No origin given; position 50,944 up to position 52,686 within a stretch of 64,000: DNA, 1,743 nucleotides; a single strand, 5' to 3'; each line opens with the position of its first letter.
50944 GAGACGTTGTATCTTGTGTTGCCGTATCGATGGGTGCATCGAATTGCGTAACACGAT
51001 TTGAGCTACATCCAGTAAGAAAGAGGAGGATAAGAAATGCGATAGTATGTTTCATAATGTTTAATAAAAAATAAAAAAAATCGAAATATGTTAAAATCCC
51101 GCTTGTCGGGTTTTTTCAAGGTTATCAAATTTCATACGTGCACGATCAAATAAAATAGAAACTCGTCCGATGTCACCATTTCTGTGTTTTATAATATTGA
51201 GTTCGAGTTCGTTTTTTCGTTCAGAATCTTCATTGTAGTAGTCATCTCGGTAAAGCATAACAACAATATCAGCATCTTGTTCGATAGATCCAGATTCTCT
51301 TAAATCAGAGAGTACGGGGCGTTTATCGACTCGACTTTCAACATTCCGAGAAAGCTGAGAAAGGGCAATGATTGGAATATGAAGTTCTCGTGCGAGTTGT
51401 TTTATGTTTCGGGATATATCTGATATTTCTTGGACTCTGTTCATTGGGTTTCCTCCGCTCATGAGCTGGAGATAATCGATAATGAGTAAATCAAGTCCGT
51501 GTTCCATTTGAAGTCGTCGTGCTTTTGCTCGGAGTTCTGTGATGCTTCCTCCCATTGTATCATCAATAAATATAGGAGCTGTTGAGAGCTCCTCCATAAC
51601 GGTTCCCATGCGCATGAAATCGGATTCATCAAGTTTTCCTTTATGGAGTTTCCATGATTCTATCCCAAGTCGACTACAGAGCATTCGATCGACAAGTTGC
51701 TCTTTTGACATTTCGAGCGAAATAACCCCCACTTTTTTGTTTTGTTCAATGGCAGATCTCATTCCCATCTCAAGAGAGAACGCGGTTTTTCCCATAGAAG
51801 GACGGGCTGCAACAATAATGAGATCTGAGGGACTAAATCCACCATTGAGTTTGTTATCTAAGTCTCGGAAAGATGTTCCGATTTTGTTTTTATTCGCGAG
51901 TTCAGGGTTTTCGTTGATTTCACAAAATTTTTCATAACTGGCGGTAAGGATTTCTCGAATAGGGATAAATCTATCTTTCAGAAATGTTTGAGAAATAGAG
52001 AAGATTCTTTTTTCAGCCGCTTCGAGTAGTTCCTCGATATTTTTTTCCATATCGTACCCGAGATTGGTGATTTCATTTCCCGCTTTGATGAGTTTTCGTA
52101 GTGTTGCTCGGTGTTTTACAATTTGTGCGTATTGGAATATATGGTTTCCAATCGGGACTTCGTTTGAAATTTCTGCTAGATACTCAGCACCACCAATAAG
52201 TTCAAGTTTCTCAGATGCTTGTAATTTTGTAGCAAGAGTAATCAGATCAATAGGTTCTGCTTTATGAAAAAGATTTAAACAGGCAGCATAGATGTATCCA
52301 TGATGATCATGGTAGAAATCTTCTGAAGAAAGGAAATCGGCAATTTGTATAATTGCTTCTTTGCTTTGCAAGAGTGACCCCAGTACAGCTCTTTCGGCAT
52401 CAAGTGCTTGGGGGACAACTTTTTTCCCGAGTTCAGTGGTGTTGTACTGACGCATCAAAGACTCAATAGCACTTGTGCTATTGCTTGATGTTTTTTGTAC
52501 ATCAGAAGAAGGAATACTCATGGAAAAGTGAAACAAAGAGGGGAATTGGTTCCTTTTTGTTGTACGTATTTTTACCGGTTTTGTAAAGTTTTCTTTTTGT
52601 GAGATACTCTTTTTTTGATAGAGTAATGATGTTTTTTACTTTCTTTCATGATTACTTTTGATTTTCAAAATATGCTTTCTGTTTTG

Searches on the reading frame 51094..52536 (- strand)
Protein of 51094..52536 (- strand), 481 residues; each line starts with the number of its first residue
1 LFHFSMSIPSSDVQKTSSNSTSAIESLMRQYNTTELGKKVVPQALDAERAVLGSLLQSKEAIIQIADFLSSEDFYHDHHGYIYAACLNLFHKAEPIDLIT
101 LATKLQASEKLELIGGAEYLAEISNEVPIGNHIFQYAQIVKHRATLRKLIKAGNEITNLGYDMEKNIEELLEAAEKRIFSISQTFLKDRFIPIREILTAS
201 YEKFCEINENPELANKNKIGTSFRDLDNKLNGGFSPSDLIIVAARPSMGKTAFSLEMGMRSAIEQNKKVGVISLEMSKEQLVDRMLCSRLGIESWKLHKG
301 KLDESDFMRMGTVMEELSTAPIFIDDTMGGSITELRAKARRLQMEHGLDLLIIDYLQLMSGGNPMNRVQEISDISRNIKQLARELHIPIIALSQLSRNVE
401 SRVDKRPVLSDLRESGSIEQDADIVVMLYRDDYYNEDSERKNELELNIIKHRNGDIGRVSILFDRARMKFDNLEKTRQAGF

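Call 52: search_protein_families(library=ncbifam, proteins=[window:51094-52536:-], max_evalue=1e-10)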
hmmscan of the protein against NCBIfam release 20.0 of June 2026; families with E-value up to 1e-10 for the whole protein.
window:51094-52536:- (481 aa): 16 families
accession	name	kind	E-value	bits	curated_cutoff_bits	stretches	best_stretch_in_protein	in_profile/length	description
TIGR00665.1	DnaB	equivalog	5.9e-161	536.1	385.25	1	41-474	2-434/435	replicative DNA helicase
NF004384.0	PRK05748.1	equivalog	4.3e-153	510.1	525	1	38-478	7-447/452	replicative DNA helicase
NF005852.0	PRK07773.1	equivalog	9.5e-142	474.1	780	2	35-417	18-398/886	replicative DNA helicase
NF004109.0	PRK05595.1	equivalog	7.4e-140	466.5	737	1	39-477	6-442/444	replicative DNA helicase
TIGR03600.1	phage_DnaB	exception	1.5e-121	406.4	498.65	1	44-463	1-421/421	phage replicative helicase, DnaB family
NF006606.0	PRK09165.1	equivalog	6.8e-120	401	540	1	32-478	12-492/497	replicative DNA helicase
NF006443.0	PRK08760.1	equivalog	1.1e-118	396.6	741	1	39-476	31-470/476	replicative DNA helicase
NF005424.0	PRK07004.1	equivalog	4e-116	388.3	834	1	39-476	13-454/460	replicative DNA helicase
NF040583.1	dnaB_SPI-7_type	exception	1.8e-112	376.6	655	1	42-472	2-433/434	SPI-7-type island replicative DNA helicase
NF006458.0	PRK08840.1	equivalog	7.4e-111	371.1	884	1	38-473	17-456/464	replicative DNA helicase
NF005945.0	PRK08006.1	equivalog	1.7e-110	370.1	898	1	29-473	15-463/471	replicative DNA helicase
NF005369.0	PRK06904.1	equivalog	5.1e-110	368.4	809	1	36-478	20-469/474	replicative DNA helicase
NF006306.0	PRK08506.1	equivalog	5.7e-108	361.6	596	1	44-443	6-399/472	replicative DNA helicase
NF004967.0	PRK06321.1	equivalog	2e-104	350.1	751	1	37-474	12-466/472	replicative DNA helicase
NF005240.0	PRK06749.1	subfamily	1.2e-83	281.3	686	1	43-470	4-424/428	replicative DNA helicase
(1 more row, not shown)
